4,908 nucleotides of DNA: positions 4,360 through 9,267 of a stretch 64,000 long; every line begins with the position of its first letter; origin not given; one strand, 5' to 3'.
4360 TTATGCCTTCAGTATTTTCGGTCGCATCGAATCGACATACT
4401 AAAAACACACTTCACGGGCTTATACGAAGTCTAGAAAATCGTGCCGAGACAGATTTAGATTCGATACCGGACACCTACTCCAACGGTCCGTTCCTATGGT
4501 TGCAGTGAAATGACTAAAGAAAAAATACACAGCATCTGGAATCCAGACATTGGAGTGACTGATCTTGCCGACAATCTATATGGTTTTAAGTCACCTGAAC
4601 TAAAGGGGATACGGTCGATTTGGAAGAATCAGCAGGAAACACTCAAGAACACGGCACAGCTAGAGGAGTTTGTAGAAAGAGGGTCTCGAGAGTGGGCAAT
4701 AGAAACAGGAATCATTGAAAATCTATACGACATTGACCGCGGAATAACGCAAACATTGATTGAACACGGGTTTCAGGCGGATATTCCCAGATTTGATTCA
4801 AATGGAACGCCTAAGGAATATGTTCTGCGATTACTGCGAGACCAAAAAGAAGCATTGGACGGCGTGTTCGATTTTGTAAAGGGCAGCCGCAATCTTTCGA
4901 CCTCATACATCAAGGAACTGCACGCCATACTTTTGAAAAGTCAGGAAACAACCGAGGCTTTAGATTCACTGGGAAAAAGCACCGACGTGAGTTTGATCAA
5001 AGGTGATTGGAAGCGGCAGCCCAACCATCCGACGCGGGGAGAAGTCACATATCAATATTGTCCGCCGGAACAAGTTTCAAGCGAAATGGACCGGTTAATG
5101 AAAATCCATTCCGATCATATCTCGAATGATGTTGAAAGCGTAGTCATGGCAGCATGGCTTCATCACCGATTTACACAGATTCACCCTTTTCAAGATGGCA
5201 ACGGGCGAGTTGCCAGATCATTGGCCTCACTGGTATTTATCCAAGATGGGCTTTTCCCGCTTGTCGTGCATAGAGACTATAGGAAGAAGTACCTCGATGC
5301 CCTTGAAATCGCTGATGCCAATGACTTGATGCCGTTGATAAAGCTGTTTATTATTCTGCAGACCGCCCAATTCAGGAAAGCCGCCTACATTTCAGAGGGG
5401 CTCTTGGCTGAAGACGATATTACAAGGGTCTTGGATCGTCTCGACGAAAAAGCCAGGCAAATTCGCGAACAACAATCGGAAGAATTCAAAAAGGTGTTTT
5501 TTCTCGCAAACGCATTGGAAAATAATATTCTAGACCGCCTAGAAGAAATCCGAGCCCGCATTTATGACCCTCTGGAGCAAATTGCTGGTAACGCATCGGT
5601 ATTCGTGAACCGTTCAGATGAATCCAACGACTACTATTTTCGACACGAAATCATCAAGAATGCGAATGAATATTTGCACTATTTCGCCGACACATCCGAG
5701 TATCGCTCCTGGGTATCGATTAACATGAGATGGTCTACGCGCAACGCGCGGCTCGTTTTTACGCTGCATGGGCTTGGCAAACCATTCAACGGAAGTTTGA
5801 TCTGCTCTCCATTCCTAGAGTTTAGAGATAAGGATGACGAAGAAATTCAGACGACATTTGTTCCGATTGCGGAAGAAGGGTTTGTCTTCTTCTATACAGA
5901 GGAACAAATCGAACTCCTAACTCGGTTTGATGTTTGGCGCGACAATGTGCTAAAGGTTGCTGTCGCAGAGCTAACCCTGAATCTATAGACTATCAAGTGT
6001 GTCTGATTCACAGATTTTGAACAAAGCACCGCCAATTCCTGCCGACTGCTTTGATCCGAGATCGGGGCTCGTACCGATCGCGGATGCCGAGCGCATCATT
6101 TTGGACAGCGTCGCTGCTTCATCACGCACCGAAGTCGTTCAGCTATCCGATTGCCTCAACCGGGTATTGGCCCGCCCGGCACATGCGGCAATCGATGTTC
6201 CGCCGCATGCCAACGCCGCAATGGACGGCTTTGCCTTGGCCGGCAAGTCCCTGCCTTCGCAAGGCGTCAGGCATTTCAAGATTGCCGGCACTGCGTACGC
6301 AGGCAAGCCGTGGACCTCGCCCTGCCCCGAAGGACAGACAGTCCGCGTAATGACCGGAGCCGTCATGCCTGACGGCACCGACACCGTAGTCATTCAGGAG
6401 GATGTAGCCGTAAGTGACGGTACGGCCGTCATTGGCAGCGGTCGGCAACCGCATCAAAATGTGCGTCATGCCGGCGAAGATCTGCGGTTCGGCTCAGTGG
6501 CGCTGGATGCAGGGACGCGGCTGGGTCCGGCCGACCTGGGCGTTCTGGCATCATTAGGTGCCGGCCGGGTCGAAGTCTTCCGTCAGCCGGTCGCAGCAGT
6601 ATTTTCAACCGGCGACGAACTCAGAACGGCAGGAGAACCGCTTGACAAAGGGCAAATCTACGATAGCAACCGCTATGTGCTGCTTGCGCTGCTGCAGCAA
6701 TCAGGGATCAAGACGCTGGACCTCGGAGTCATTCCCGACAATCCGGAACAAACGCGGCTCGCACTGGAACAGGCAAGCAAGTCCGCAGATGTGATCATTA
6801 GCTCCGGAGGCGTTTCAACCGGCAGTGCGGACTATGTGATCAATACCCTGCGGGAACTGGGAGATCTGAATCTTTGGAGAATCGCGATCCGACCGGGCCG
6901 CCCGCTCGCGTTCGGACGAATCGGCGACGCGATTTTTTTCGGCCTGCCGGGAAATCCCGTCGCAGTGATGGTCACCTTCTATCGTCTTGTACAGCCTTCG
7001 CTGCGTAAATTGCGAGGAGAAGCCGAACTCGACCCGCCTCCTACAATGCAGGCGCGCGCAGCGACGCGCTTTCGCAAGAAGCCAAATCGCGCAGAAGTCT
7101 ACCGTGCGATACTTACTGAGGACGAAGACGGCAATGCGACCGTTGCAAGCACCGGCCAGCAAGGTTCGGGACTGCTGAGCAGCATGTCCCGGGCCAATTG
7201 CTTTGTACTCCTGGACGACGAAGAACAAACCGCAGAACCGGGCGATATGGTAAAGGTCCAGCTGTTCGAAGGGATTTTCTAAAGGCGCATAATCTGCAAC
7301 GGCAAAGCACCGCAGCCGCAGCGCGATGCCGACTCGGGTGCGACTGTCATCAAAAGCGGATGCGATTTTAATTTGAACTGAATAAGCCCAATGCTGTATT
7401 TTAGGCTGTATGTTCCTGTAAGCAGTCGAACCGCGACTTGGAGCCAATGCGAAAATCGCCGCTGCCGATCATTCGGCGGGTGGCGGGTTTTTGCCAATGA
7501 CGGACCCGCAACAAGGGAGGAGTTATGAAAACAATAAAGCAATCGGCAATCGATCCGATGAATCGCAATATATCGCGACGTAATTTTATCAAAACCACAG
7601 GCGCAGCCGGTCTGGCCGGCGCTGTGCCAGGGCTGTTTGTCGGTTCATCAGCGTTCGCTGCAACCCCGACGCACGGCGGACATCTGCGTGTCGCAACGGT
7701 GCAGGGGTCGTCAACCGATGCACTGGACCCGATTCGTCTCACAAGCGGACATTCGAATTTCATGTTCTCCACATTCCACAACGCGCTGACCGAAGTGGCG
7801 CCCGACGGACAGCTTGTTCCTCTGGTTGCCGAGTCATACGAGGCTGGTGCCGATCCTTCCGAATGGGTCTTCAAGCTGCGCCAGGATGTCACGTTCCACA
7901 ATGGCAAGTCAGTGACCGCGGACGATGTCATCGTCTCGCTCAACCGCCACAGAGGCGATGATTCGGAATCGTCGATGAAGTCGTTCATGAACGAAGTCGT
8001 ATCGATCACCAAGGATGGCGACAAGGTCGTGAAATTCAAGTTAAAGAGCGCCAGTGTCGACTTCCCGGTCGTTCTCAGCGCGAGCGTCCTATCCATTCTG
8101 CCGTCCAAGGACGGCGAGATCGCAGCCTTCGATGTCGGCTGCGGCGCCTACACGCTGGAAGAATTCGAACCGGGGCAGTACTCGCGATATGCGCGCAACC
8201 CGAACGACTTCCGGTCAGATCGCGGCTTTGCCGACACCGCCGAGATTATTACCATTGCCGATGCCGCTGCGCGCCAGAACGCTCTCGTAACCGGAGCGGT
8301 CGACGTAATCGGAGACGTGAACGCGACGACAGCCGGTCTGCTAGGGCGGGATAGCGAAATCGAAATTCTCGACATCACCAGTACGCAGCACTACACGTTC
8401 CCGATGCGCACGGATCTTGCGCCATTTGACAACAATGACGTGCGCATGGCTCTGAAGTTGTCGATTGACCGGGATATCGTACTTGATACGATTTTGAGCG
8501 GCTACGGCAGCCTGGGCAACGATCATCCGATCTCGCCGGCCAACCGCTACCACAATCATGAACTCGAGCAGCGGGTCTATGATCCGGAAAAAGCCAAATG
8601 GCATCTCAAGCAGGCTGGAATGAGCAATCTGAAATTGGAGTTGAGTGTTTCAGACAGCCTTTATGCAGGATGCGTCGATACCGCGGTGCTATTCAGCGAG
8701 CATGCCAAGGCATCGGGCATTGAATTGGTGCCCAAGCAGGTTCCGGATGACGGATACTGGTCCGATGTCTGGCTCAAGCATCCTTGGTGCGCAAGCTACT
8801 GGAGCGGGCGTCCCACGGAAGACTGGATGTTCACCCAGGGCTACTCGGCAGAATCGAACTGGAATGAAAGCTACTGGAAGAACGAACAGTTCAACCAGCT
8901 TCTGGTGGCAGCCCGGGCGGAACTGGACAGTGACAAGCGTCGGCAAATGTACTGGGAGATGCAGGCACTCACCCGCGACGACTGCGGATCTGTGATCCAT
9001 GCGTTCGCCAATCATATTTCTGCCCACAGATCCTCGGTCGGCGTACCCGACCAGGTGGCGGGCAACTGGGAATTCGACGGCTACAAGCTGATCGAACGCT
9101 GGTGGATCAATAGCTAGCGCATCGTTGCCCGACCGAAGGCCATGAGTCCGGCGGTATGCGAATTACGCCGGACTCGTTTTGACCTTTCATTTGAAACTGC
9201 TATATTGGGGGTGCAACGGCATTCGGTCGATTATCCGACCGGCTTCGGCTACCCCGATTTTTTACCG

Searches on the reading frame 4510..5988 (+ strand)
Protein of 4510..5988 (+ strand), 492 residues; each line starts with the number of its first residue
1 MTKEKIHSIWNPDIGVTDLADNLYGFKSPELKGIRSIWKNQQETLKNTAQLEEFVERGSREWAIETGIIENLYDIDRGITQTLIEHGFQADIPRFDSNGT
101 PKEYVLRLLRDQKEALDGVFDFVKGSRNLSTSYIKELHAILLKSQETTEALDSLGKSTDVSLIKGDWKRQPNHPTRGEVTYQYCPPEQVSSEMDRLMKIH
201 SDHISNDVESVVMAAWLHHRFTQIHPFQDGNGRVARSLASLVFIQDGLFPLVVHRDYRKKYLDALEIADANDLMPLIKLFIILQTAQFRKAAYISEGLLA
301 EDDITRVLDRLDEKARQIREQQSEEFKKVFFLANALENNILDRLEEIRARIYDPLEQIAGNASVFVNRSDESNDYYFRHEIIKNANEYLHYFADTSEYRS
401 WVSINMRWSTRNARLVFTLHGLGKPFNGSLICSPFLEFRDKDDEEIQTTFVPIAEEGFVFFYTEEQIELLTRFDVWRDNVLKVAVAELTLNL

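Call 6: search_protein_families(library=pfam, proteins=[window:4510-5988:+])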
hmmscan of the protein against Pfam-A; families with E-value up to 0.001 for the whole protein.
window:4510-5988:+ (492 aa): 1 family
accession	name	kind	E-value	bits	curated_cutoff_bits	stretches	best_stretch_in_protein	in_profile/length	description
PF02661.23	Fic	-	7.7e-19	68.8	24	1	129-241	2-91/93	Fic/DOC family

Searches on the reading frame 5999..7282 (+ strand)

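Call 6: search_protein_families(library=pfam, proteins=[window:5999-7282:+])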
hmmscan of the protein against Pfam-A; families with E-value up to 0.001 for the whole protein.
window:5999-7282:+ (427 aa): 3 families
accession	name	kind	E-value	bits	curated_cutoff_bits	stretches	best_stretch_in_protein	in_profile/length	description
PF03453.22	MoeA_N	-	2.7e-41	141.3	30.8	1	26-187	2-160/160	MoeA N-terminal region (domain I and II)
PF00994.29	MoCF_biosynth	-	4.8e-32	111.1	26.6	1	200-337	1-144/144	Probable molybdopterin binding domain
PF03454.20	MoeA_C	-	4e-19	69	22.1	1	351-423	1-72/72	MoeA C-terminal region (domain IV)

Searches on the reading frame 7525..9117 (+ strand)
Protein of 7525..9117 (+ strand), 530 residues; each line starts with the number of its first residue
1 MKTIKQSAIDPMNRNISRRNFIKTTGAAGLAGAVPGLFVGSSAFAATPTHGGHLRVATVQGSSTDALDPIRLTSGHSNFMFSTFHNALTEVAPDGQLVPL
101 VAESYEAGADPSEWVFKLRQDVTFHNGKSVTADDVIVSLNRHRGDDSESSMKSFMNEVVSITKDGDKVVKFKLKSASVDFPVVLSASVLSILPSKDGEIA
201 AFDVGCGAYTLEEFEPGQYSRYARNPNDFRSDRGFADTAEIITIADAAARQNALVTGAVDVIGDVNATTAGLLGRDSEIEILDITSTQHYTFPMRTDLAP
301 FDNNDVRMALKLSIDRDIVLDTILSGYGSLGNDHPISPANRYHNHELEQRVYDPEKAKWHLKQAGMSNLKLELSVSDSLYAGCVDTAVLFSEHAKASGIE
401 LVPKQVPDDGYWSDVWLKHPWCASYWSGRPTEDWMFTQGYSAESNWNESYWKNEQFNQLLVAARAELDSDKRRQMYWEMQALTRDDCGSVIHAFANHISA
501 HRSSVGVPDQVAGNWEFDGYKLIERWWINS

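Call 6: search_protein_families(library=pfam, proteins=[window:7525-9117:+])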
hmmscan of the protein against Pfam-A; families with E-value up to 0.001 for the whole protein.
window:7525-9117:+ (530 aa): 2 families
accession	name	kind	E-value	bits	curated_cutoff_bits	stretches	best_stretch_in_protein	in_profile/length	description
PF00496.27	SBP_bac_5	-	2.7e-62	211.5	32.4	1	97-447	2-367/368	Bacterial extracellular solute-binding proteins, family 5 Middle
PF10518.14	TAT_signal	-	2.6e-06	27.5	22.7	1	15-35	1-21/21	TAT (twin-arginine translocation) pathway signal sequence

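Call 16: search_protein_families(library=ncbifam, proteins=[window:7525-9117:+], max_evalue=0.01)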
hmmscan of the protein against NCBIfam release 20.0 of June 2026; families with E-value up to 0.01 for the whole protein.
window:7525-9117:+ (530 aa): 12 families
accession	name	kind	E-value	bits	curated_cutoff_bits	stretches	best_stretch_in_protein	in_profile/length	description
NF045468.1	Opp5A_nikA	equivalog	1.8e-34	119.1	600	1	86-504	46-468/488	nickel ABC transporter substrate-binding protein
NF011942.0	PRK15413.1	equivalog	5.2e-26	91.4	594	1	42-368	17-345/512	glutathione ABC transporter substrate-binding protein GsiB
NF045467.1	Opp4A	equivalog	1.1e-23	83.4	650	3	201-367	205-381/556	oligopeptide ABC transporter substrate-binding protein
NF011689.0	PRK15109.1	equivalog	2.4e-23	82.6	560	1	83-503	64-518/547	ABC transporter substrate-binding protein SapA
TIGR02294.1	nickel_nikA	equivalog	2.3e-21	75.9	393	1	79-366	30-327/501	nickel ABC transporter substrate-binding protein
NF043070.1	DppA_dipep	equivalog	1.9e-20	73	1005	2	63-368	38-370/535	dipeptide ABC transporter periplasmic-binding protein DppA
NF011684.0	PRK15104.1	equivalog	8.2e-19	67.7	947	2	35-156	16-140/543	oligopeptide ABC transporter substrate-binding protein OppA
TIGR04028.1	SBP_KPN_01854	hypoth_equivalog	2.5e-15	56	468.5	1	96-367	43-332/509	TIGR04028 family ABC transporter substrate-binding protein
NF047575.1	opine_bind_CntA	exception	4.8e-14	51.8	800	2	86-227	67-214/535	staphylopine-dependent metal ABC transporter substrate-binding lipoprotein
NF007287.0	PRK09755.1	equivalog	4.2e-10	39.1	1098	2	224-482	227-490/535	ABC transporter substrate-binding protein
NF010149.0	PRK13626.1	equivalog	1.7e-07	30.3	476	1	84-249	150-309/552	HTH-type transcriptional regulator SgrR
TIGR01409.1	TAT_signal_seq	domain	7e-05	23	16.7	1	16-44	1-28/29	twin-arginine translocation signal domain-containing protein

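Call 84: search_solved_structures(query=window:7525-9114:+, max_evalue=1e-20)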
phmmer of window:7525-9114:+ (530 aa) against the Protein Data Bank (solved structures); distinct sequences matched with E-value up to 1e-20: 6.
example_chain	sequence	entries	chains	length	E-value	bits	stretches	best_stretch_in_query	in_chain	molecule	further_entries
7kz8_A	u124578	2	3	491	1.1e-33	119.7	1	60-505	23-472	Peptide/nickel transport system substrate-binding protein AapF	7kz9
6hlx_A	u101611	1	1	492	3.7e-27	98.1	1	80-476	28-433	AgaA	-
3m8u_A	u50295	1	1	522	1.1e-21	80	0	81-488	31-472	Heme-binding protein A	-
8caw_A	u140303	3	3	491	1.4e-21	79.7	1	96-495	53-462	Agrocinopine utilization periplasmic binding protein AccA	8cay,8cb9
8c6r_A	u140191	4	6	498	1.4e-21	79.7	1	96-498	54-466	Agrocinopine utilization periplasmic binding protein AccA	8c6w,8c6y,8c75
8c6u_A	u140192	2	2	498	1.6e-21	79.6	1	96-498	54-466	Agrocinopine utilization periplasmic binding protein AccA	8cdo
